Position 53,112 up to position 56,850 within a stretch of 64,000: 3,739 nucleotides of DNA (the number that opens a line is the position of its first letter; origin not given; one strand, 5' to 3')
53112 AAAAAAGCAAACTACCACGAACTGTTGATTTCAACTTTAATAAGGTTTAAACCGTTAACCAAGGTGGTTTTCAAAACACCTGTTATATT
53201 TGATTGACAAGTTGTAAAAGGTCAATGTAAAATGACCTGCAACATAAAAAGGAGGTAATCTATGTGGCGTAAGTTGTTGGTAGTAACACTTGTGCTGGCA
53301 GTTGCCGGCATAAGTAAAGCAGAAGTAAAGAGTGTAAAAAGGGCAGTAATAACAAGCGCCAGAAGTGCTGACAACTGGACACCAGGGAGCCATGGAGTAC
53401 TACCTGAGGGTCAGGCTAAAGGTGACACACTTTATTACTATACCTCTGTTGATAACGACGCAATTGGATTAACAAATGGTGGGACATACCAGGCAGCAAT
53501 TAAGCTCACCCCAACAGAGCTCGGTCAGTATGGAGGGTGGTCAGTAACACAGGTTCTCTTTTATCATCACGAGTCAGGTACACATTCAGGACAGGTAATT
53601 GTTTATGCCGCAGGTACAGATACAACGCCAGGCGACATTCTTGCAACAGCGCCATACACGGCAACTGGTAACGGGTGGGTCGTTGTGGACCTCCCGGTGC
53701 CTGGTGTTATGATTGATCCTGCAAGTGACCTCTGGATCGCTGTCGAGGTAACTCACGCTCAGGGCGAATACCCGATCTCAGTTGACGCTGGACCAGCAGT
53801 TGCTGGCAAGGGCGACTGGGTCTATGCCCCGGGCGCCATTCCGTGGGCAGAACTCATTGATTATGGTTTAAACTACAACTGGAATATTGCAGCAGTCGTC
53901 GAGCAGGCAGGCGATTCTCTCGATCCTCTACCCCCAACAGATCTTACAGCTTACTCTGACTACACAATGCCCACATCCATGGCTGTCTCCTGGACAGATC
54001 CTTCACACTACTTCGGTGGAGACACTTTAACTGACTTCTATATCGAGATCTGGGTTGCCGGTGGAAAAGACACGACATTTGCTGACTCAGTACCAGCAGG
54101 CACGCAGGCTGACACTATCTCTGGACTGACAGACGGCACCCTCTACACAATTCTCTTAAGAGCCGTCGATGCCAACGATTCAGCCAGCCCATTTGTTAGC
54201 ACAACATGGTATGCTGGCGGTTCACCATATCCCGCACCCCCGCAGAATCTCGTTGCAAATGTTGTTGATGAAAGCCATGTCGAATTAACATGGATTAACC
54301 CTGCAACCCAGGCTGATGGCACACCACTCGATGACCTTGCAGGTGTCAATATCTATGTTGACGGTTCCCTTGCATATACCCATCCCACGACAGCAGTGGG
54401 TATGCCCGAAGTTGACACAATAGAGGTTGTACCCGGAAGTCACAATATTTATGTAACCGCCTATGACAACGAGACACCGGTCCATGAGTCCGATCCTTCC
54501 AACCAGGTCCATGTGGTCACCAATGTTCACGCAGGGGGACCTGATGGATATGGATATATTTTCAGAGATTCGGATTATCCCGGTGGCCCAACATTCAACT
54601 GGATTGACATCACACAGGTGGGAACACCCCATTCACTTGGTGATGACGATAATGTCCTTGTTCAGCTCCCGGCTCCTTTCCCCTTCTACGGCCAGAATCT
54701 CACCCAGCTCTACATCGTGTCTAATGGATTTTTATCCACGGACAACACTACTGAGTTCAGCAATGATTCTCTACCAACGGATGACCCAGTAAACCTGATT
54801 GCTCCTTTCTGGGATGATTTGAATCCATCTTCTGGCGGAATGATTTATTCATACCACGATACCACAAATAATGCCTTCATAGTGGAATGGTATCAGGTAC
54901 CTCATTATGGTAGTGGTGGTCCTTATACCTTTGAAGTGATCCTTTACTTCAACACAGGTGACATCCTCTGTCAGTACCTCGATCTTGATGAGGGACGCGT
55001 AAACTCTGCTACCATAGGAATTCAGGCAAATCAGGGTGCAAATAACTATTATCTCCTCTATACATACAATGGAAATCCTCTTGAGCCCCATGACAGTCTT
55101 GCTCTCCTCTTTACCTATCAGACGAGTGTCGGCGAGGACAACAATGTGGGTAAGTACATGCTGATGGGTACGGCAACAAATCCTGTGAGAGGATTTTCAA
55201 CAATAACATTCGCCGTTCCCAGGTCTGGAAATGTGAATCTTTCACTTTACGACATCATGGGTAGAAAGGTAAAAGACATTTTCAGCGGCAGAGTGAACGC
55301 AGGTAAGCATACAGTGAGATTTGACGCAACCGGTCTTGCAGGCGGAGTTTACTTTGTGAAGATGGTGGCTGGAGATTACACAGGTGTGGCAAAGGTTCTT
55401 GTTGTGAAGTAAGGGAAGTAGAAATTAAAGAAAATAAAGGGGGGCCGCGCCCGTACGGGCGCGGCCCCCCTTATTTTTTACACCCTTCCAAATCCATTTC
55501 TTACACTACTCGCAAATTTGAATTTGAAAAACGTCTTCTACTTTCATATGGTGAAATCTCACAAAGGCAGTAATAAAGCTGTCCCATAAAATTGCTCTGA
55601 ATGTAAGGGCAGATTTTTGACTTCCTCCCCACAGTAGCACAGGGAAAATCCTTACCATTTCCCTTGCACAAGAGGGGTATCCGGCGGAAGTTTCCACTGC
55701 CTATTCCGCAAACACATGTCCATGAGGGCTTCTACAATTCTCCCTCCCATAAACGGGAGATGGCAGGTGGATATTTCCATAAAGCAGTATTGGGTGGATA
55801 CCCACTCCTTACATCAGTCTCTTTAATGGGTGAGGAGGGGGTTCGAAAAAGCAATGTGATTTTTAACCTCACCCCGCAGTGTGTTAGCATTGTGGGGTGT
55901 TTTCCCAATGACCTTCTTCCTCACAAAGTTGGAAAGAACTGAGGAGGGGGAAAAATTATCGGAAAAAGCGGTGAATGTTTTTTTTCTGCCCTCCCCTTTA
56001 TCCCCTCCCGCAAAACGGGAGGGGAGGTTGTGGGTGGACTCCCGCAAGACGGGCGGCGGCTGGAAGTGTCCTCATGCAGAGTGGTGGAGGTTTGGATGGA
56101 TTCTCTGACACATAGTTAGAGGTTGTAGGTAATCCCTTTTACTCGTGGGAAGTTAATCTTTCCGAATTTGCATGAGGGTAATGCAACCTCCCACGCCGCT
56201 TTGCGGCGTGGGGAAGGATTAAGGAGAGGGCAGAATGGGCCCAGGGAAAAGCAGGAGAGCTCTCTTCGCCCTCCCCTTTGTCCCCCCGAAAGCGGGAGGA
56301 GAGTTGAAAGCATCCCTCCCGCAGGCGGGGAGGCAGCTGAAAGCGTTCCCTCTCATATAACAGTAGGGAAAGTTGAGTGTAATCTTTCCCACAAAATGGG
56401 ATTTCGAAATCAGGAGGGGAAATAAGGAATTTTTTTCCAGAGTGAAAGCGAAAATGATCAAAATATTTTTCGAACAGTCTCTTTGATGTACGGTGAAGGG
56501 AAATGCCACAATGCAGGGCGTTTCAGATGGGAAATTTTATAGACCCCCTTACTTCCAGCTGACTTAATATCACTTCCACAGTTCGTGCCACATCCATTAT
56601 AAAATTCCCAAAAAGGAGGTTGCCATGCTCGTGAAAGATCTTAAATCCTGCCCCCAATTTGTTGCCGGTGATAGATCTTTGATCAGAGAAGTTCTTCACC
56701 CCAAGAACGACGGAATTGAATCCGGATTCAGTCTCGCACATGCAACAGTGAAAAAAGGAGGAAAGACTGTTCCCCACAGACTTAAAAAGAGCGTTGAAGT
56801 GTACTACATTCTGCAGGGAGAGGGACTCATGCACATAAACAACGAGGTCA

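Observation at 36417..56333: Dispersed family of short GC-rich palindromic repeats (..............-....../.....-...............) found only in the long non-coding regions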

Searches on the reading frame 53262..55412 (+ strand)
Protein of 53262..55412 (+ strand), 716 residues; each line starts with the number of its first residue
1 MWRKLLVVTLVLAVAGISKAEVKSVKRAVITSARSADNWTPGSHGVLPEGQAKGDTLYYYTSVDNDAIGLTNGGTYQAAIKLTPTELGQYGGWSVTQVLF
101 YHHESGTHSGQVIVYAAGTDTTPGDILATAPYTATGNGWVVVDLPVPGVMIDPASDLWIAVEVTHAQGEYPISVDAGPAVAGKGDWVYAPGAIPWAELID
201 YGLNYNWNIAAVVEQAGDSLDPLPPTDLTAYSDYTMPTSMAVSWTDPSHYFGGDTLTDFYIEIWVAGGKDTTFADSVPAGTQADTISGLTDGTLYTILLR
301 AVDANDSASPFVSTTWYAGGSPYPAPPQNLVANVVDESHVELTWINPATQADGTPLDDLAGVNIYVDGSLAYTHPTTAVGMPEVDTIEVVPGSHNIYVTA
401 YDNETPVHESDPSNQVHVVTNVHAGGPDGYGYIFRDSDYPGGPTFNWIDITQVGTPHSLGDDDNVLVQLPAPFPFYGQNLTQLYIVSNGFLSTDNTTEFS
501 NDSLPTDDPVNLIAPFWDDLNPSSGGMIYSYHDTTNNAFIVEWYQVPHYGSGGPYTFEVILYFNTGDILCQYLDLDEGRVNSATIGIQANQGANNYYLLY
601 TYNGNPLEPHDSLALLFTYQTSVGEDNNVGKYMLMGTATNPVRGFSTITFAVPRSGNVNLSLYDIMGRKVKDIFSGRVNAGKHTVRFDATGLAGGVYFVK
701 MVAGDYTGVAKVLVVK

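Call 19: search_protein_families(library=pfam, proteins=[window:53262-55412:+])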
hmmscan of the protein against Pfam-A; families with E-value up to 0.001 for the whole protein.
window:53262-55412:+ (716 aa): 3 families
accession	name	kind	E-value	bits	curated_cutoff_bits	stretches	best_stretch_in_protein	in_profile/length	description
PF00041.27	fn3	-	2.3e-08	34.6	25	1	224-305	2-72/84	Fibronectin type III domain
PF18962.6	Por_Secre_tail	-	3.5e-07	30.8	27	1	640-714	4-75/75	Secretion system C-terminal sorting domain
PF06119.19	NIDO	-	1.1e-06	29.2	25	1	482-536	2-56/186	Nidogen-like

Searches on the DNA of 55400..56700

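Call 11: search_rna_families(source=window, start=55400, end=56700, threshold=evalue, max_evalue=10)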
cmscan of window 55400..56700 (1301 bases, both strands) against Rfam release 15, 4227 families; matches with E-value up to 10: 39.
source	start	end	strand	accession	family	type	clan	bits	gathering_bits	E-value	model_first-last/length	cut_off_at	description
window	55429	55479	+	RF04337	Plastid-psbJ-1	Cis-reg;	CL00152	34.5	62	0.0026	1-64/64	no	Plastid-psbJ-1 3UTR RNA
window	55434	55534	-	RF04182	GibS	Gene; sRNA;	-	26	115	0.42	1-142/142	no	GibS sRNA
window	55431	55478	-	RF03792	MIR6462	Gene; miRNA;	-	22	96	0.5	1-119/119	no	MIR6462 microRNA precursor family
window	55999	56024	-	RF02795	Pab91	Gene; snRNA; snoRNA; HACA-box;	-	21.9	71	0.3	1-57/57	no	Pab91 RNA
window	55439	55539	-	RF01676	P31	Gene; sRNA;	-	21.1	40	0.34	1-82/82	no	Pseudomonas sRNA P31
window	55400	55475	+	RF00506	Thr_leader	Cis-reg; leader;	-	20.6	55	0.46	43-118/118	5'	Threonine operon leader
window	55418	55494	-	RF00804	mir-240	Gene; miRNA;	-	20.3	67.5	0.83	1-99/99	no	mir-240 microRNA precursor family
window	55407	55482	+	RF02029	sraA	Gene; sRNA;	-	20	56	3.7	1-95/95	no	sraA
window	55419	55480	+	RF04319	BTncRNA_FopS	Gene; sRNA;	-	19.9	56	3.3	17-71/71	no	Bacteroidetes FopS (family of paralogous sRNAs)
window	55816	55905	+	RF00515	PyrR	Cis-reg;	-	19.5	54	7.5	1-115/115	no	PyrR binding site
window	55413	55473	+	RF00382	DnaX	Cis-reg; frameshift_element;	-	18.6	35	0.26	1-65/65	no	DnaX ribosomal frameshifting element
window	56291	56396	+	RF01431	snoR135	Gene; snRNA; snoRNA; HACA-box;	-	18.4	45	0.75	1-143/143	no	small nucleolar RNA snoR135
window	55400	55568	+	RF04128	MIR8562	Gene; miRNA;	-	18.4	211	1.3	60-242/242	5'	MIR8562 microRNA precursor family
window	55436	55489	-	RF00382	DnaX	Cis-reg; frameshift_element;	-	18.3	35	0.31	1-65/65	no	DnaX ribosomal frameshifting element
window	56213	56285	-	RF03778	mir-483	Gene; miRNA;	-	18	60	2.9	1-75/75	no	mir-483 microRNA precursor family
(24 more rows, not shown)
